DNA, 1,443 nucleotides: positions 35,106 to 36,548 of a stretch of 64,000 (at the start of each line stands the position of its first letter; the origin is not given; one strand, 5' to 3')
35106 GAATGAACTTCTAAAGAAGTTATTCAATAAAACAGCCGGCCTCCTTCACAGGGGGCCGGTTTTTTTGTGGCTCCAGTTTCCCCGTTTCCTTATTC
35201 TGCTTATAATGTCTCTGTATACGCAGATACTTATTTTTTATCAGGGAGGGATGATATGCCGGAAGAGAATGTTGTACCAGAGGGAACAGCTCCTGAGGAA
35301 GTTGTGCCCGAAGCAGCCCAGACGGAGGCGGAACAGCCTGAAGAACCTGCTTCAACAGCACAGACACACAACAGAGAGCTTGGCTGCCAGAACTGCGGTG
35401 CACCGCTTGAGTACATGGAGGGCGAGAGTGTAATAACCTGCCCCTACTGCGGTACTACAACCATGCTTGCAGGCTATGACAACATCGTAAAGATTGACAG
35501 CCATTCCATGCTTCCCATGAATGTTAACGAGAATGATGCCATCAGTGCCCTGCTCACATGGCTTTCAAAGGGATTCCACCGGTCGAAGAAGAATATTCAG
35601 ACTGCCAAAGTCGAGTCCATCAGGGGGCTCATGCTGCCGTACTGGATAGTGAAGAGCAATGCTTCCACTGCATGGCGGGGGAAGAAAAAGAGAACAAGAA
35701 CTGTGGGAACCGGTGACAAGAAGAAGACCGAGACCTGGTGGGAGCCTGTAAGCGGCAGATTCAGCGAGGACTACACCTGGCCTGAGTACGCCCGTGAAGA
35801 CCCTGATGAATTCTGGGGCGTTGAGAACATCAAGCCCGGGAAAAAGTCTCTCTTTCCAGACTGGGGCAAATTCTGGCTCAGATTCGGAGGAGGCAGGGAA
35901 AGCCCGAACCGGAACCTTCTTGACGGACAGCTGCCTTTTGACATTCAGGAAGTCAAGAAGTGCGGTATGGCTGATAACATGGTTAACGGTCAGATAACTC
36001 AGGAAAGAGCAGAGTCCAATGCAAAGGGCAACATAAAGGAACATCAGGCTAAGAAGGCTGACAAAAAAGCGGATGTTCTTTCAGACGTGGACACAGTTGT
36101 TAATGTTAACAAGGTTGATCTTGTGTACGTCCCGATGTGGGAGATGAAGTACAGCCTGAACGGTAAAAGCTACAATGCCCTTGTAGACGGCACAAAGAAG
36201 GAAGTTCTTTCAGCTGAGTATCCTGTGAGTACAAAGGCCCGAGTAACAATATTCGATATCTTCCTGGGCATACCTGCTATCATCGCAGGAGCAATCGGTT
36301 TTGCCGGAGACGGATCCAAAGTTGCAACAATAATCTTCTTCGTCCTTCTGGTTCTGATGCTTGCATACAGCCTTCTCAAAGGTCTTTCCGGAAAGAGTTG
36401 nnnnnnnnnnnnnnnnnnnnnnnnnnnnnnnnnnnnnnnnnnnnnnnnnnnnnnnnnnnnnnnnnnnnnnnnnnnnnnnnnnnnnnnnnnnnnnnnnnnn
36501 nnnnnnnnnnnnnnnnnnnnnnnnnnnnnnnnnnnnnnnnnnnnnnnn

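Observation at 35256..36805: Uncharacterised tail-anchored zinc-ribbon protein translationally coupled to the ribosome-rescue factor ArfB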

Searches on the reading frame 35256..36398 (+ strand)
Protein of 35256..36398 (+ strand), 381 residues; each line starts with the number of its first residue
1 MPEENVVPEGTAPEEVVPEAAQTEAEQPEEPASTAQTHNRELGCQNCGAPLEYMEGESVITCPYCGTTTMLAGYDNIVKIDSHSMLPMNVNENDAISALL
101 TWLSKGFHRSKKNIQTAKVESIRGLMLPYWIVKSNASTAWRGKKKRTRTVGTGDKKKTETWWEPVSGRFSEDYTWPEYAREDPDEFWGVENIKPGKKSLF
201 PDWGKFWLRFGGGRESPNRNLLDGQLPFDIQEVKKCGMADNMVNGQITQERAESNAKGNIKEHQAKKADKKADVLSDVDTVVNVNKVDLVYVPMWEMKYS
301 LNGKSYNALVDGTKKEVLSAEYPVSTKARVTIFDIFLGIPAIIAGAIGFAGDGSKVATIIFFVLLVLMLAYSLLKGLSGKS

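Call 3: search_protein_families(library=pfam, proteins=[window:35256-36398:+], max_evalue=1)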
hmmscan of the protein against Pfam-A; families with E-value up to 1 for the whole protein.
window:35256-36398:+ (381 aa): 17 families
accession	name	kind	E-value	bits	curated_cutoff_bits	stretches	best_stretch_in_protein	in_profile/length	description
PF12773.13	DZR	-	0.0075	16.8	27.3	1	36-68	7-33/45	Double zinc ribbon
PF13248.11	Zn_ribbon_3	-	0.021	14.7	27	1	44-67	5-24/26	zinc-ribbon domain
PF18319.7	Zn_ribbon_PriA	-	0.022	15.2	26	1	44-68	1-25/27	PriA DNA helicase Cys-rich region (CRR) domain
PF13790.11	SR1P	-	0.048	14.3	26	1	44-60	6-22/37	SR1 protein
PF14446.12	Prok-RING_1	-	0.085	13.3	29.1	1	43-69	6-30/54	Prokaryotic RING finger family 1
PF07754.17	HVO_2753_ZBP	-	0.085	13.1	33.2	1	44-69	1-26/46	Small zinc finger protein HVO_2753-like, Zn-binding pocket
PF23430.1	DUF7117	-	0.088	12.8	28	1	44-84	9-48/232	Family of unknown function (DUF7117)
PF01155.25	HypA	-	0.11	12.9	28.9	1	36-70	65-99/112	Hydrogenase/urease nickel incorporation, metallochaperone, hypA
PF09723.15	Zn_ribbon_8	-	0.15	12.5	34.4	1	44-68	8-35/41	Zinc ribbon domain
PF07295.17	DUF1451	-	0.18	12.4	26.1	1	30-68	102-140/146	Zinc-ribbon containing domain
PF19134.6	DUF5817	-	0.18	12.3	31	1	43-72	5-34/57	Domain of unknown function (DUF5817)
PF24463.1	DUF7577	-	0.21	11.7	28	0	59-68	2-11/27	Domain of unknown function (DUF7577)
PF03119.21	DNA_ligase_ZBD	-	0.24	11.7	25.8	1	47-63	5-21/27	NAD-dependent DNA ligase C4 zinc finger domain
PF23451.1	Zn_ribbon_PaaD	-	0.37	10.9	27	0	57-68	12-23/53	PaaD zinc beta ribbon domain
PF08271.17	Zn_Ribbon_TF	-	0.42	10.6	29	0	44-67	3-27/43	TFIIB zinc-binding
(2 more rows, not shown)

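Call 4: search_protein_families(library=ncbifam, proteins=[window:35256-36398:+], max_evalue=1)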
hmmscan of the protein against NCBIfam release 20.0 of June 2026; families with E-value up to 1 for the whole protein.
window:35256-36398:+ (381 aa): 14 families
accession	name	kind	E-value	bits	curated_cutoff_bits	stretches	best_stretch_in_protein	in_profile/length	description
NF010228.0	PRK13682.1-3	equivalog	0.00038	20.4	71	1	339-374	10-47/57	hypothetical protein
NF045648.2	2X_seleno_MbdU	exception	0.0015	17.6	600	1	22-69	17-66/468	metal-binding double selenoprotein MbdU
TIGR01053.1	LSD1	subfamily_domain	0.0034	17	15.5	1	43-70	3-30/31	zinc finger domain-containing protein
NF001646.0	PRK00420.1-3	equivalog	0.0095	16.2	117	1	44-76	23-53/117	hypothetical protein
NF011481.0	PRK14890.1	equivalog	0.024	14.6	61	1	40-69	8-37/61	putative Zn-ribbon RNA-binding protein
NF010233.0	PRK13682.2-4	equivalog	0.062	13.7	85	1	339-379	10-52/59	hypothetical protein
TIGR02541.1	flagell_FlgJ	equivalog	0.18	11.6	193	1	219-282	61-119/294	flagellar assembly peptidoglycan hydrolase FlgJ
NF011451.0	PRK14873.1-1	equivalog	0.19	9.9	1147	1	32-69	461-497/764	primosome assembly protein PriA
NF041070.1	carrier_LysW_Arch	domain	0.21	11.7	75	1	43-72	4-36/57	alpha-aminoadipate/glutamate carrier protein LysW/ArgW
TIGR04104.1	cxxc_20_cxxc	subfamily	0.27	11.6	45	0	44-72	3-38/93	TIGR04104 family putative zinc finger protein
NF010226.0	PRK13682.1-1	equivalog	0.35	11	59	1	336-376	8-49/53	hypothetical protein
NF010229.0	PRK13682.1-4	equivalog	0.41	10.7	52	1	337-374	11-48/53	hypothetical protein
NF010235.0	PRK13682.2-6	equivalog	0.87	9.9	83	0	335-372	6-46/61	hypothetical protein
TIGR04165.1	methano_modCys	hypoth_equivalog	0.9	9.8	60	0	34-48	29-43/50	TIGR04165 family Cys-rich peptide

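Call 5: find_homologous_proteins(query=window:35256-36398:+, max_evalue=0.001)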
Query window:35256-36398:+ (381 aa): 83 proteins with E <= 0.001 among 3922 candidates.
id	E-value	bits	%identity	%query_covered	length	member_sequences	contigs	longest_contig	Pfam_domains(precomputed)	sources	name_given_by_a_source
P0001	1.3e-257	872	100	100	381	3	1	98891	-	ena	-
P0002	3.6e-213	726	80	100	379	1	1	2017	-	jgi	jgi:LSD1 subclass zinc finger protein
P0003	3.3e-206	703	78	100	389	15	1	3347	-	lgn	-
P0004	4.5e-206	702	77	100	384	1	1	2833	-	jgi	-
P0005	6.7e-203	692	76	100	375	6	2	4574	-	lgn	-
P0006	1.0e-199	681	77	100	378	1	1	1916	-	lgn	-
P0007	2.9e-195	667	74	100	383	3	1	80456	-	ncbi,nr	ncbi:MAG: hypothetical protein K8S62_12290 [Candidatus Sabulitectum sp.]|nr:hypothetical protein [Ca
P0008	3.4e-195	666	74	100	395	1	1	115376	-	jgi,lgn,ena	-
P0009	1.3e-194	664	75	100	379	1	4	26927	-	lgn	-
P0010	1.6e-194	664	74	100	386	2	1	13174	-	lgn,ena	-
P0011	2.1e-194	664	74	100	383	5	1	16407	-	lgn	-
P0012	3.0e-193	660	71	100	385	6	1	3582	-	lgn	-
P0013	3.6e-192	656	73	100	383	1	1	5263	-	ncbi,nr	ncbi:MAG: hypothetical protein U9P42_01425 [Candidatus Fermentibacteria bacterium]|nr:hypothetical p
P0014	1.2e-190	651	73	100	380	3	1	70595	-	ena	-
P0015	4.2e-189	646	69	100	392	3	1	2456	-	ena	-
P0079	5.2e-14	70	25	34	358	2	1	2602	PF23548.2,PF23547.2,PF08271.18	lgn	-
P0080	9.0e-12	63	30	34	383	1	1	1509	PF08271.18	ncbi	-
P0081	3.2e-11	61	29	39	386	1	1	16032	PF13248.12,PF08271.18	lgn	-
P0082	2.2e-4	38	21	75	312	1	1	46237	-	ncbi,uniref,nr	ncbi:hypothetical protein [Aporhodopirellula aestuarii]|uniref:Primosomal protein N' (Replication fa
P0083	2.7e-4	38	21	81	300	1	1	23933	-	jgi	jgi:DNA-directed RNA polymerase subunit RPC12/RpoP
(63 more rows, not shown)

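Call 7: search_protein_families(library=pfam, proteins=[P0079, P0080, P0081, P0082, P0083], max_evalue=0.1)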
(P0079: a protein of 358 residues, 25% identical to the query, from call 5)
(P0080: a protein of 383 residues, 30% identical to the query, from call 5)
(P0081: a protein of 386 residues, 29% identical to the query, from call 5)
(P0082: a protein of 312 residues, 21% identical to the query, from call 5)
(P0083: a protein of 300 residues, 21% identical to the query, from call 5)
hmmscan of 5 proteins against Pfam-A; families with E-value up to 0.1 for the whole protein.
P0079 (358 aa): 13 families
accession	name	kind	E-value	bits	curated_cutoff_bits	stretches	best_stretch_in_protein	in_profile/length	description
PF23548.1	Zn_ribbon_FGT1_2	-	2.5e-06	27.4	27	2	68-96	3-31/35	FORGETTER1 second zinc ribbon domain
PF23547.1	Zn_ribbon_FGT1_1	-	2.7e-06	27.3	27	1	69-94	4-29/35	FORGETTER1 first zinc ribbon domain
PF08271.17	Zn_Ribbon_TF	-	3e-06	27.1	29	1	9-35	1-28/43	TFIIB zinc-binding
PF01155.25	HypA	-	5e-05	23.7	28.9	1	62-106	65-107/112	Hydrogenase/urease nickel incorporation, metallochaperone, hypA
PF06677.18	Auto_anti-p27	-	0.00022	21.7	24.1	0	9-33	16-40/40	Sjogren's syndrome/scleroderma autoantigen 1 (Autoantigen p27)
PF11781.13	Zn_ribbon_RRN7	-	0.0015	18.6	27.1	1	10-34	6-29/32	Zinc-finger of RNA-polymerase I-specific TFIIB, Rrn7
PF13248.11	Zn_ribbon_3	-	0.0029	17.5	27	0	10-35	4-25/26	zinc-ribbon domain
PF12773.13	DZR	-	0.0043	17.6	27.3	1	10-38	14-36/45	Double zinc ribbon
PF14354.12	Lar_restr_allev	-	0.0072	17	28.6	1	28-79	5-37/58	Restriction alleviation protein Lar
PF19134.6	DUF5817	-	0.0072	16.7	31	0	67-92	3-28/57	Domain of unknown function (DUF5817)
PF24463.1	DUF7577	-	0.011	15.7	28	1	25-37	1-13/27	Domain of unknown function (DUF7577)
PF03966.22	Trm112p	-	0.026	14.9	22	0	11-33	10-32/40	Trm112p-like protein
PF09723.15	Zn_ribbon_8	-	0.054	14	34.4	1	6-35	3-35/41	Zinc ribbon domain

P0080 (383 aa): 17 families
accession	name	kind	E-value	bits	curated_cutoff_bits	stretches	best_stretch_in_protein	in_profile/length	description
PF08271.17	Zn_Ribbon_TF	-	9.4e-08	31.9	29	1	15-44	2-32/43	TFIIB zinc-binding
PF07191.17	Zn_ribbon_6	-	0.00025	21.4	25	1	11-42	27-60/67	Double zinc ribbon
PF12773.13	DZR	-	0.0003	21.3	27.3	1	15-44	14-37/45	Double zinc ribbon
PF09723.15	Zn_ribbon_8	-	0.00055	20.3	34.4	1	71-98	6-37/41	Zinc ribbon domain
PF08274.17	Zn_Ribbon_YjdM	-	0.0019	18.6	30.8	0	33-77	4-26/30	PhnA Zinc-Ribbon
PF03966.22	Trm112p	-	0.0019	18.5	22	1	15-38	9-32/40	Trm112p-like protein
PF03119.21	DNA_ligase_ZBD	-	0.0027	18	25.8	0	90-99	1-10/27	NAD-dependent DNA ligase C4 zinc finger domain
PF01155.25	HypA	-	0.0068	16.9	28.9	0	71-98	71-96/112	Hydrogenase/urease nickel incorporation, metallochaperone, hypA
PF19134.6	DUF5817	-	0.0077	16.6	31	0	73-96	6-29/57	Domain of unknown function (DUF5817)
PF09297.16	Zn_ribbon_NUD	-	0.016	15.3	24.8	1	16-40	6-30/32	NADH pyrophosphatase zinc ribbon domain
PF18319.7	Zn_ribbon_PriA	-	0.017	15.5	26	1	16-38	1-23/27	PriA DNA helicase Cys-rich region (CRR) domain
PF14319.11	Zn_Tnp_IS91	-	0.03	14.8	26.3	0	68-96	36-64/90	Transposase zinc-binding domain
PF13248.11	Zn_ribbon_3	-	0.031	14.2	27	0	89-102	3-16/26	zinc-ribbon domain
PF14599.11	zinc_ribbon_6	-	0.04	14.3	27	0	72-96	31-55/59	Zinc-ribbon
PF23458.2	DUF7130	-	0.042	14.2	35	1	70-97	53-79/89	Domain of unknown function (DUF7130)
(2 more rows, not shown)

P0081 (386 aa): 17 families
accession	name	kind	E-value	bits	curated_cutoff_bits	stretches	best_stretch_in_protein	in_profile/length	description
PF08271.17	Zn_Ribbon_TF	-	6.3e-07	29.3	29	1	13-43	1-32/43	TFIIB zinc-binding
PF13248.11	Zn_ribbon_3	-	1.8e-05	24.5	27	1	14-37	4-23/26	zinc-ribbon domain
PF11781.13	Zn_ribbon_RRN7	-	5.1e-05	23.3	27.1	1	14-36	6-27/32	Zinc-finger of RNA-polymerase I-specific TFIIB, Rrn7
PF21349.2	RUBY_RBDX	-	0.00037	20.3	26.5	0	70-95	1-24/30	Rubrerythrin, rubredoxin-like domain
PF06677.18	Auto_anti-p27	-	0.002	18.6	24.1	1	14-37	17-40/40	Sjogren's syndrome/scleroderma autoantigen 1 (Autoantigen p27)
PF07191.17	Zn_ribbon_6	-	0.0025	18.2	25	1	13-39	30-58/67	Double zinc ribbon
PF03966.22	Trm112p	-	0.0027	18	22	1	14-36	9-31/40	Trm112p-like protein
PF12773.13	DZR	-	0.004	17.7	27.3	1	9-43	9-37/45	Double zinc ribbon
PF23455.1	DUF7129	-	0.0073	16.5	30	0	67-97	9-37/45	Domain of unknown function (DUF7129)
PF04032.22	Rpr2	-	0.0075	17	29.3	1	22-76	37-90/90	RNAse P Rpr2/Rpp21/SNM1 subunit domain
PF09723.15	Zn_ribbon_8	-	0.012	16.1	34.4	1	70-96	6-36/41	Zinc ribbon domain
PF08274.17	Zn_Ribbon_YjdM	-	0.014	15.8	30.8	0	33-76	5-26/30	PhnA Zinc-Ribbon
PF01155.25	HypA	-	0.037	14.5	28.9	0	70-96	71-95/112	Hydrogenase/urease nickel incorporation, metallochaperone, hypA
PF23458.2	DUF7130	-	0.042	14.2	35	1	54-96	39-79/89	Domain of unknown function (DUF7130)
PF18319.7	Zn_ribbon_PriA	-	0.052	13.9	26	1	15-37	1-23/27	PriA DNA helicase Cys-rich region (CRR) domain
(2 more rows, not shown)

P0082 (312 aa): 4 families
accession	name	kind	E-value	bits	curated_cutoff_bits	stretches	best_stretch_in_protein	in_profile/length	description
PF23548.1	Zn_ribbon_FGT1_2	-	0.0074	16.3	27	1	13-38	2-27/35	FORGETTER1 second zinc ribbon domain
PF08271.17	Zn_Ribbon_TF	-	0.024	14.6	29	0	33-46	2-15/43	TFIIB zinc-binding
PF06221.18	zf-C2HC5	-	0.04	14.4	25.8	1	15-41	19-44/54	Putative zinc finger motif, C2HC5-type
PF19134.6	DUF5817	-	0.055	13.9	31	0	14-38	4-28/57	Domain of unknown function (DUF5817)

P0083 (300 aa): 4 families
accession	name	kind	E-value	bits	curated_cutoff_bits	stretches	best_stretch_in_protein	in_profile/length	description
PF24441.1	DUF7560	-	0.0085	16.2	27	1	5-32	6-37/44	Family of unknown function (DUF7560)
PF19134.6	DUF5817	-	0.0095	16.3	31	1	7-30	6-29/57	Domain of unknown function (DUF5817)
PF09723.15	Zn_ribbon_8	-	0.017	15.5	34.4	1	4-33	5-37/41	Zinc ribbon domain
PF13920.12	zf-C3HC4_3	-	0.088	13.1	27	0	3-31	22-45/49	Zinc finger, C3HC4 type (RING finger)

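Call 10: find_related_loci(query=A1, collection=genome_contigs, flank=6000)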
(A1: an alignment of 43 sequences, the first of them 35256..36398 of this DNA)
Query A1 (381 aa) in genome_contigs; peptide patterns used: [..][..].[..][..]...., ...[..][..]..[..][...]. (x = any residue, [..] = any of these).
69 stretches matched a pattern; 60 encode a relative of the query (tblastn E <= 1e-3); 60 distinct loci.
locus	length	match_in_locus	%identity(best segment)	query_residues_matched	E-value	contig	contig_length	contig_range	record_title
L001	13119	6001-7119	78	1-381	0e+0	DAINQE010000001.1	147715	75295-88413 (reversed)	MAG TPA_asm: Candidatus Sabulitectum sp. isolate CTOTU18748 NODE_59_length_147715_cov_35.276216, whole genome shotgun se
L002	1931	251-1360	78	1-381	0e+0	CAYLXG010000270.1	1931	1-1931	MAG TPA_asm: uncultured bacterium isolate binchicken_co42_254 genome assembly, contig: NODE_140584_length_1931_cov_4.515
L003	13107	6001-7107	77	1-381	0e+0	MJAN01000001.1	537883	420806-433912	MAG: Candidatus Sabulitectum silens isolate JCC-6 contig00002, whole genome shotgun sequence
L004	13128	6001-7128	74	1-381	0e+0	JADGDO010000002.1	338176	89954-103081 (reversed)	MAG: Candidatus Fermentibacteraceae bacterium isolate BB12 NODE_2_length_338176_cov_10.846601, whole genome shotgun sequ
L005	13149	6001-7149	74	1-381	0e+0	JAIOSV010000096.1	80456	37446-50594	MAG: Candidatus Sabulitectum sp. isolate SMBSF53 bin_42_k127_72617, whole genome shotgun sequence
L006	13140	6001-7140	73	1-381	0e+0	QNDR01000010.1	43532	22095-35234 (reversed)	MAG: Candidatus Fermentibacteria bacterium isolate B71_G9 B71_Guay9_scaffold_00141, whole genome shotgun sequence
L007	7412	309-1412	71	1-381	0e+0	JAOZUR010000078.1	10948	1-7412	MAG: Candidatus Sabulitectum sp. isolate GMC8.metabat2.149 GMC8_5715_length_10948_cov_54.326448, whole genome shotgun se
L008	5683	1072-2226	71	1-381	0e+0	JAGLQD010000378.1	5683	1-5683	MAG: Candidatus Sabulitectum sp. isolate RS_8_35 ROV157_8.bin.35.fa_378, whole genome shotgun sequence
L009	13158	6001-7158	72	1-381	0e+0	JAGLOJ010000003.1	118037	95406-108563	MAG: Candidatus Sabulitectum sp. isolate RS_7_28 ROV157_7.bin.28.fa_3, whole genome shotgun sequence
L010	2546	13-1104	74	18-381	0e+0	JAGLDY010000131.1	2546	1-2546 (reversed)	MAG: Candidatus Sabulitectum sp. isolate SW_4_48 ROV167.bin.48.fa_131, whole genome shotgun sequence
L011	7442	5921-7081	73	1-381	4e-179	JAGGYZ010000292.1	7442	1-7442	MAG: Candidatus Fermentibacteraceae bacterium isolate AUK191 PB_MBMC_145_c_000000000100, whole genome shotgun sequence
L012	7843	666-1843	75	1-381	1e-172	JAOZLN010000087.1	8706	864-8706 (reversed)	MAG: Candidatus Sabulitectum sp. isolate GMC10.metabat2.20 NODE_8334_length_8706_cov_6.144954, whole genome shotgun sequ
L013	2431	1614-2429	83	1-271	2e-167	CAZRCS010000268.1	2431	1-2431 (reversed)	MAG TPA_asm: uncultured bacterium isolate binchicken_co42_297 genome assembly, contig: NODE_99273_length_2431_cov_22.462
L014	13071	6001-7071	52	14-375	4e-124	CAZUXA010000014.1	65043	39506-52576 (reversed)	MAG TPA_asm: uncultured bacterium isolate SRP241326_co2_298 genome assembly, contig: NODE_759_length_65043_cov_83.902228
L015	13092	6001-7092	51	14-378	3e-124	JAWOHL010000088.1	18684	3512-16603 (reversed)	MAG: Candidatus Fermentibacteraceae bacterium isolate CWP4-2.bin.62 k191_2249296, whole genome shotgun sequence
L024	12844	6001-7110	49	2-373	2e-120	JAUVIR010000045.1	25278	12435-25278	MAG: Candidatus Fermentibacteria bacterium isolate CSMAG_433 CSMAG_433_k127_1400996_length_25278_cov_50.1668, whole geno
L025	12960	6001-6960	54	26-344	4e-120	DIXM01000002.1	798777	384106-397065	MAG TPA_asm: candidate division Hyd24-12 bacterium UBA6080 UBA6080_contig_246, whole genome shotgun sequence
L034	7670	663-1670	52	40-376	2e-117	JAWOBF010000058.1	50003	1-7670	MAG: Candidatus Aegiribacteria sp. isolate BLK3-3.bin.115 k191_1056636, whole genome shotgun sequence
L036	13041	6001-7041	49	1-354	9e-117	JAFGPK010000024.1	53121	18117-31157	MAG: Candidatus Fermentibacteraceae bacterium isolate Zod_Metabat.684 k87_746112, whole genome shotgun sequence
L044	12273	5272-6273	50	3-335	9e-112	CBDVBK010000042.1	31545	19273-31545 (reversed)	MAG TPA_asm: uncultured bacterium isolate SRR22302358_concoct_47 genome assembly, contig: ERZ25746585.312, whole genome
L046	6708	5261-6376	48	3-373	1e-110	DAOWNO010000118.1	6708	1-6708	MAG TPA_asm: Candidatus Aegiribacteria sp. isolate CSMAG_3030 CSMAG_3030_k141_2094671_length_6708_cov_103.9846, whole ge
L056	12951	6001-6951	44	33-352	2e-95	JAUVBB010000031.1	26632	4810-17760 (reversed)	MAG: Deltaproteobacteria bacterium isolate CSMAG_234 CSMAG_234_k127_6746011_length_26632_cov_19.8017, whole genome shotg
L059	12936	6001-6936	43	33-347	4e-88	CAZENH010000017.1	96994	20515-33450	MAG TPA_asm: uncultured Myxococcales bacterium isolate binchicken_co150_700 genome assembly, contig: NODE_332_length_969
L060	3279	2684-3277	55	18-211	5e-69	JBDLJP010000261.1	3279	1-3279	MAG: Candidatus Fermentibacteria bacterium isolate MAG102 MAG102_261, whole genome shotgun sequence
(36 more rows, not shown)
